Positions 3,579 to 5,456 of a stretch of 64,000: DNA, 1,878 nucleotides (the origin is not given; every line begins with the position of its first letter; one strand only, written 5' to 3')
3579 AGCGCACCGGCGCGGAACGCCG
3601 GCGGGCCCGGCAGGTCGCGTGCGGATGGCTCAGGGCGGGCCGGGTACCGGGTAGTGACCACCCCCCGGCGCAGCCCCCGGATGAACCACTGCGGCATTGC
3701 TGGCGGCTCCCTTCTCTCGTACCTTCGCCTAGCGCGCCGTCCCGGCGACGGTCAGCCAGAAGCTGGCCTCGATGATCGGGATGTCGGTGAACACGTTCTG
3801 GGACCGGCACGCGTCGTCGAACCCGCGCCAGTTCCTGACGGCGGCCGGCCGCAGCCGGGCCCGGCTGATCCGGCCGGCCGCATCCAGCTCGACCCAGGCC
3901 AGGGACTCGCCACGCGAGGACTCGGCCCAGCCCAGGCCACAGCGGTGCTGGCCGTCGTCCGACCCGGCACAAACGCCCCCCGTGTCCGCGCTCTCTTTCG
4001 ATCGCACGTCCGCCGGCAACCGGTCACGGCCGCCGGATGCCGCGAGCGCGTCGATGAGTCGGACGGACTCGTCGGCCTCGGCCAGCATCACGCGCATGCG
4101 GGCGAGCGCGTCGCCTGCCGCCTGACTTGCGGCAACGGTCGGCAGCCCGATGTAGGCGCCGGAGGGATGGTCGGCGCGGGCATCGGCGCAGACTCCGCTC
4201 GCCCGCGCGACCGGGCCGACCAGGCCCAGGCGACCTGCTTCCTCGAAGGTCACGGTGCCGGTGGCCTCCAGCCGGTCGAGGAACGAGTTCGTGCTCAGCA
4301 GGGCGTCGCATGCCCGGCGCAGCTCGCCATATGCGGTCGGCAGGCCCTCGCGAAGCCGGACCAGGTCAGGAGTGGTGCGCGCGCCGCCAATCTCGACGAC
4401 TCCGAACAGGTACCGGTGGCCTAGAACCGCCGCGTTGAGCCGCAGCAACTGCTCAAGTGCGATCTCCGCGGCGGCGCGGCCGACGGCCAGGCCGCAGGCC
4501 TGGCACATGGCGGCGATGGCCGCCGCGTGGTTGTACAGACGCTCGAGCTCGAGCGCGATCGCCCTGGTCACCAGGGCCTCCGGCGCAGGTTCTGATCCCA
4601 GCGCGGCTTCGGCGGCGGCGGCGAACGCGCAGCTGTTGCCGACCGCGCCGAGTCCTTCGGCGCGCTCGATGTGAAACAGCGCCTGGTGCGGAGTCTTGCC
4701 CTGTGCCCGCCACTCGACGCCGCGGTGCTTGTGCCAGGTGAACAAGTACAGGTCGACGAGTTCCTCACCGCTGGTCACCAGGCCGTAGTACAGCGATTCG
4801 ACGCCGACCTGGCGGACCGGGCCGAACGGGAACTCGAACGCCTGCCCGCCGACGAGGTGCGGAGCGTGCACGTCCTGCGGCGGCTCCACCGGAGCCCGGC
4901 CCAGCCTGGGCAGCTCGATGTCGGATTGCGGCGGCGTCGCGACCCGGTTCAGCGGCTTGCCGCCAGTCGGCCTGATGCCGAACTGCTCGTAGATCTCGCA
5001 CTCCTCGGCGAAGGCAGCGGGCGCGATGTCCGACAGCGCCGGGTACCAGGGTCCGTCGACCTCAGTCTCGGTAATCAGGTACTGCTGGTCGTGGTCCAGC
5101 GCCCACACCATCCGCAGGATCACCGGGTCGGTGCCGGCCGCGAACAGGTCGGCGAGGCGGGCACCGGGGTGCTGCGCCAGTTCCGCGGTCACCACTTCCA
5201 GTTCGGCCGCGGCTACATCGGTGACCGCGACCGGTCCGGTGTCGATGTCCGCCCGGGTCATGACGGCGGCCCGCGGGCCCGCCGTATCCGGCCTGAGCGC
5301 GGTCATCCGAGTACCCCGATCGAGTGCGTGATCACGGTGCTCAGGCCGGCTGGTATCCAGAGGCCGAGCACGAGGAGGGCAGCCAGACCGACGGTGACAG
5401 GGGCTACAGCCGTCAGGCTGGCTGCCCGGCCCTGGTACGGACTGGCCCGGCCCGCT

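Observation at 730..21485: Two diverged, syntenic complex-I-like (Ehr-type) operons whose hydrogenase large subunits lack every Ni-Fe ligand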

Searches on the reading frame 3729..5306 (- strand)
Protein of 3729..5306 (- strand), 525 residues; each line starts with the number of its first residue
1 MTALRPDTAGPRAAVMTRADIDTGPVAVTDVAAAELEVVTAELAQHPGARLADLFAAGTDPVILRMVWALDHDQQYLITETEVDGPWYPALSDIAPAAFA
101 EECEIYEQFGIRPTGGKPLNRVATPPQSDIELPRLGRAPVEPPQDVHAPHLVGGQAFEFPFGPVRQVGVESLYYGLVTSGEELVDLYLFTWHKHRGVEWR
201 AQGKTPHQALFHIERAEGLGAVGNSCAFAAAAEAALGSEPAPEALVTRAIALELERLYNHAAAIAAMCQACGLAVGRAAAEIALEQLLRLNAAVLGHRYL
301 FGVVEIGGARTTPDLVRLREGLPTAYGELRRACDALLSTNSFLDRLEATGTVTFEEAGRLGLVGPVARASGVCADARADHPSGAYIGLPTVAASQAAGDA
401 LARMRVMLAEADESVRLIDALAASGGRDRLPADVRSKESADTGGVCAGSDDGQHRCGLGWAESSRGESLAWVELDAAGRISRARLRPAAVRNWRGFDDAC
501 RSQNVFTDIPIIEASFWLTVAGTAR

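Call 5: search_protein_families(library=pfam, proteins=[window:3729-5306:-], max_evalue=0.01)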
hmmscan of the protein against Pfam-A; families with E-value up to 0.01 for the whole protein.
window:3729-5306:- (525 aa): 3 families
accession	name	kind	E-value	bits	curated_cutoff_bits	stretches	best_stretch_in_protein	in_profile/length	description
PF00346.24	Complex1_49kDa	-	9.9e-20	71.2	24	1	285-421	16-155/271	Respiratory-chain NADH dehydrogenase, 49 Kd subunit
PF00329.25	Complex1_30kDa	-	3.9e-05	24.6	22.5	1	32-127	4-108/124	Respiratory-chain NADH dehydrogenase, 30 Kd subunit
PF25708.1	Phage_T7_Gp5_9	-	0.0056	17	24.5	0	483-500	23-40/46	Phage T7 gp5.9 RecBCD inhibitor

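Call 8: search_solved_structures(query=window:3729-5306:-, max_evalue=0.001, show_alignments=2)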
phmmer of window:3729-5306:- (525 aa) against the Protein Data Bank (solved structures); distinct sequences matched with E-value up to 0.001: 53.
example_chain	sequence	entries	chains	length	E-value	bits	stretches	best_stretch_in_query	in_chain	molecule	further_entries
7z0s_E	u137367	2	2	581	6.5e-36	127.3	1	80-515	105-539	Formate hydrogenlyase subunit 5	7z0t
6cfw_L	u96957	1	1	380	3.7e-18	68.7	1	158-420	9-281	Membrane-bound hydrogenase subunit alpha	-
2fug_4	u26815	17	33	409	5.6e-17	64.8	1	175-419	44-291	NADH-quinone oxidoreductase chain 4 | NADH-QUINONE OXIDOREDUCTASE SUBUNIT 4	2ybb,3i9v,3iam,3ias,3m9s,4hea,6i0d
7q5y_B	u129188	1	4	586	1.5e-16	63.4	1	123-433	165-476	NADH-quinone oxidoreductase subunit C/D 2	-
4wz7_C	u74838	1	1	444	6.4e-16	61.3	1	155-420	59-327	NUCM protein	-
6gcs_C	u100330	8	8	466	4.4e-15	58.6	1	155-420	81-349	49-KDA PROTEIN (NUCM) | Subunit NUCM of NADH:Ubiquinone Oxidoreductase (Complex I) | NUCM protein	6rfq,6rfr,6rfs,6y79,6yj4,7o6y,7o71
7eu3_H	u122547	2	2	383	1.5e-14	56.9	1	177-420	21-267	NAD(P)H-quinone oxidoreductase subunit H, chloroplastic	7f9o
6h8k_C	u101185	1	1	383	1.7e-14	56.7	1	159-420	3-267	NUCM protein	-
7b0n_D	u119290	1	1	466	3e-14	55.8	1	155-420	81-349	NUCM protein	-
7zm7_C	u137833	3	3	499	4.5e-13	51.9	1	159-419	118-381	NADH-ubiquinone oxidoreductase 49 kDa subunit-like protein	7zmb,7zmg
8e73_S2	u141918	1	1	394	5.1e-13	51.8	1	157-418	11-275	NDUS2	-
9iho_D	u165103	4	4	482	1e-12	50.7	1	157-420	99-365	NUCM (49 kDa) subunit of mitochondrial NADH:ubiquinone oxidoreductase (Complex I)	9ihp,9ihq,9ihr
9grx_H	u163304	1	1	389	1.4e-12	50.4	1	177-420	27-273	NAD(P)H-quinone oxidoreductase subunit H, chloroplastic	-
8bpx_D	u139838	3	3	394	1.8e-12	50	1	159-419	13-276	NADH dehydrogenase [ubiquinone] iron-sulfur protein 2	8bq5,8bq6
7aqr_D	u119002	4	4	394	1.8e-12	50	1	159-419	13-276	NADH dehydrogenase subunit 7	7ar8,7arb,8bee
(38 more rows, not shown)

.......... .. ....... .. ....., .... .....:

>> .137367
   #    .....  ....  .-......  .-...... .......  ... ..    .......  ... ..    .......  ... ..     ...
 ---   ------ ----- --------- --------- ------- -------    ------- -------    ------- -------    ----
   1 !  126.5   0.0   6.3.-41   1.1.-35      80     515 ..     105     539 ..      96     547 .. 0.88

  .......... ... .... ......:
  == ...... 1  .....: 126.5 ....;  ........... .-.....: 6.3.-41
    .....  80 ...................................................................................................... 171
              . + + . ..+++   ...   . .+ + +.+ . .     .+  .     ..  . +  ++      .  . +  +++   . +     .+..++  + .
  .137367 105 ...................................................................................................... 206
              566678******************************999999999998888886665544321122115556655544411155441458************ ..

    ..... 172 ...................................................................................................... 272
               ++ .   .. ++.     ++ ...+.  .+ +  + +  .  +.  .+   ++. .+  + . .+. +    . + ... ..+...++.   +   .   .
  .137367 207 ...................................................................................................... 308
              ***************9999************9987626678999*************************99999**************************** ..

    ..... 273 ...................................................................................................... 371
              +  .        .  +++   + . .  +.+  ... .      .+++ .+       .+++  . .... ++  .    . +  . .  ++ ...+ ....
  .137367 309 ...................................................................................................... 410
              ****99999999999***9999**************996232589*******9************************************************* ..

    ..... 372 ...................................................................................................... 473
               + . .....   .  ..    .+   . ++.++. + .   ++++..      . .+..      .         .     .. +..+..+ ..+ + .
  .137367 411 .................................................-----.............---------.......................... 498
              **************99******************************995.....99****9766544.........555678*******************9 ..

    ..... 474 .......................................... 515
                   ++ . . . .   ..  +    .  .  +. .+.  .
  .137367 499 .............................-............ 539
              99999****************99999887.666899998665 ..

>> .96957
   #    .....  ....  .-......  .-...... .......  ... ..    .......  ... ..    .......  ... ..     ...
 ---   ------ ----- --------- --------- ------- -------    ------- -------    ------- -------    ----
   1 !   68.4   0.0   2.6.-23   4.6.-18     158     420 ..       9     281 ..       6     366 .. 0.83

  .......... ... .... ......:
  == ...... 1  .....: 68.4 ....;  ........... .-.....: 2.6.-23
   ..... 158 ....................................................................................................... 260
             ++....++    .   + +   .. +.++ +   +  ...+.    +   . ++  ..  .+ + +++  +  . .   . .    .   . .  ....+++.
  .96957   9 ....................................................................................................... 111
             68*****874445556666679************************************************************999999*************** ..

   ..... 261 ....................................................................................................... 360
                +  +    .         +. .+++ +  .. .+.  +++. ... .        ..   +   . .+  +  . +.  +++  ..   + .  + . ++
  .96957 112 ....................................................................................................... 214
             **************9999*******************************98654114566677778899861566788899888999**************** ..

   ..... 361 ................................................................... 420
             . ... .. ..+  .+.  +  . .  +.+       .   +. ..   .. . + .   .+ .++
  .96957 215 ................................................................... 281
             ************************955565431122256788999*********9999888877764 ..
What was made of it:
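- On Respiratory complex I (NDH-1): CD1 reads ERAEG at the same place (call 8).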

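Call 24: find_homologous_proteins(query=window:3729-5306:-, max_evalue=1e-10)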
Query window:3729-5306:- (525 aa): 1434 proteins with E <= 1e-10 among 8000 candidates; the best 120 are listed.
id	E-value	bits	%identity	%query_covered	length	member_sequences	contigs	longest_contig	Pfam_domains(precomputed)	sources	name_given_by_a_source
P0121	0.0e+0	1157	99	100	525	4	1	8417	PF00346.25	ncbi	-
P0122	2.6e-296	1001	88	100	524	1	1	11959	PF00346.25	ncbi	-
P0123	1.4e-295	999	86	100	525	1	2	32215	PF00329.26,PF00346.25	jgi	jgi:Ni,Fe-hydrogenase III large subunit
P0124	2.0e-290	982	86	100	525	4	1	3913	PF00346.25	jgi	jgi:Ni,Fe-hydrogenase III large subunit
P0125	1.6e-277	939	84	100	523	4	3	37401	PF00329.26,PF00346.25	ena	-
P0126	2.7e-272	922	83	100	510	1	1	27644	PF00329.26,PF00346.25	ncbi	-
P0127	1.9e-260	883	78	100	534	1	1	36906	PF00329.26,PF00346.25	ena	-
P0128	1.4e-253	860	78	100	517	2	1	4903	PF00346.25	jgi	jgi:Ni,Fe-hydrogenase III large subunit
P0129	3.4e-253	859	77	100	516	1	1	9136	PF00346.25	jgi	jgi:Ni,Fe-hydrogenase III large subunit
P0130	6.8e-252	855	77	100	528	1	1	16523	PF00346.25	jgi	jgi:Ni,Fe-hydrogenase III large subunit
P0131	1.9e-251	853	77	100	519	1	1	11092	PF00346.25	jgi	jgi:Ni,Fe-hydrogenase III large subunit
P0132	6.0e-251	852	75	100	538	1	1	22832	PF00346.25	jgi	jgi:Ni,Fe-hydrogenase III large subunit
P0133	1.1e-248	844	75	100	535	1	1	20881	PF00346.25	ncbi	ncbi:MAG: hypothetical protein ACLQFR_03700 [Streptosporangiaceae bacterium]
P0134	1.1e-248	844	76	100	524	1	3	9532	PF00346.25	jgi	jgi:Ni,Fe-hydrogenase III large subunit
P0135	4.5e-248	842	75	100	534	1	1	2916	PF00329.26,PF00346.25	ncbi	-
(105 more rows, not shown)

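Call 25: find_related_loci(query=window:3729-5306:-, collection=metagenome_contigs, flank=10000)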
Query window:3729-5306:- (525 aa) in metagenome_contigs; peptide patterns used: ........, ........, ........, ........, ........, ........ (x = any residue, [..] = any of these).
600 stretches matched a pattern (row limit reached: there are more); 421 encode a relative of the query (tblastn E <= 1e-3); the best 80 are kept; 80 distinct loci.
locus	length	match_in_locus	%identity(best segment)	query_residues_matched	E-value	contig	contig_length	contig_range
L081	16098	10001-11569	83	1-525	0e+0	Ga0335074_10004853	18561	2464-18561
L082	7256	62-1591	75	1-525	0e+0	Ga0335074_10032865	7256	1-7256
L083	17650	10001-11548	75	1-525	0e+0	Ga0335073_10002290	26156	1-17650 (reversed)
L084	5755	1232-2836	75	1-525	0e+0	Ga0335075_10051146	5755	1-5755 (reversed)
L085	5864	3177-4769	75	1-525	0e+0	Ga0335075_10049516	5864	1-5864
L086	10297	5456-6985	76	1-525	0e+0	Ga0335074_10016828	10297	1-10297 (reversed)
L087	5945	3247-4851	73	1-525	0e+0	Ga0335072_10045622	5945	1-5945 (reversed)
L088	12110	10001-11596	74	1-525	0e+0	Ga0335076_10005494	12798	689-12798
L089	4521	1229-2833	74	1-525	0e+0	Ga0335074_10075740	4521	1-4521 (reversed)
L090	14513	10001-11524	76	1-525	0e+0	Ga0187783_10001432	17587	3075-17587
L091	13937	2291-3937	73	7-525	0e+0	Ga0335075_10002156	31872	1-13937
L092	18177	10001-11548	76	1-525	0e+0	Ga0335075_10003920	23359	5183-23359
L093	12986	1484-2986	71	24-524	0e+0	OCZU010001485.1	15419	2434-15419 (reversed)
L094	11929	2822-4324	71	24-524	0e+0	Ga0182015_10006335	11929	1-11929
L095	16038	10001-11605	75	1-525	0e+0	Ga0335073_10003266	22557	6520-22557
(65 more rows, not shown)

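Call 67: find_encoding_contigs(protein=P0121, flank=10000, max_places=4)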
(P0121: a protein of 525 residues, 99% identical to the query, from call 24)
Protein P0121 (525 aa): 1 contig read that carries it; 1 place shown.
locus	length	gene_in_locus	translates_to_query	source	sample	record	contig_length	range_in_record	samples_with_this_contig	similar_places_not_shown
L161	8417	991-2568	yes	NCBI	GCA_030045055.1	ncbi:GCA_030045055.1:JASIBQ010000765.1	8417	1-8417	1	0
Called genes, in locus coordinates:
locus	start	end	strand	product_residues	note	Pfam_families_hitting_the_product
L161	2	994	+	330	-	?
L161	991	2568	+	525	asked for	PF00346:Complex1_49kDa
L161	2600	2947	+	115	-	-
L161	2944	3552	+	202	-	PF01058:Oxidored_q6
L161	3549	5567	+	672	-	PF00361:Proton_antipo_M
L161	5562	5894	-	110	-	-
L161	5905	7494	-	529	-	-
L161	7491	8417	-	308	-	?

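Call 73: search_protein_families(library=ncbifam, proteins=[window:3729-5306:-], max_evalue=0.00001)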
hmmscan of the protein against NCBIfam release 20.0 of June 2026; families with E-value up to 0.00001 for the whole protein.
window:3729-5306:- (525 aa): 7 families
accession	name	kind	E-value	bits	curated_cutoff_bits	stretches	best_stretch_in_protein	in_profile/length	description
NF004739.1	PRK06075.1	equivalog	2.4e-28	99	360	1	175-422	19-269/384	NADH-quinone oxidoreductase subunit D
TIGR01962.1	NuoD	equivalog_domain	2.5e-23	82.6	459.35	1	179-421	25-270/386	NADH dehydrogenase (quinone) subunit D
NF040602.1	F420_dehyd_FpoD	exception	3.1e-21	75.9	600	1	173-420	24-274/372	F420H2 dehydrogenase subunit FpoD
NF009808.0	PRK13292.1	equivalog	6.3e-20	70.6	1156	1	78-423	314-677/791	NADH-quinone oxidoreductase subunit B/C/D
NF008974.0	PRK12322.1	equivalog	3.9e-18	65.6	522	1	179-419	29-272/366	NADH-quinone oxidoreductase subunit D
NF008728.0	PRK11742.1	equivalog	1e-12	47.3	840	1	177-419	235-480/598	NADH-quinone oxidoreductase subunit C/D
NF005649.0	PRK07415.1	equivalog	1.5e-11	44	583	1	177-419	31-277/394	NAD(P)H-quinone oxidoreductase subunit H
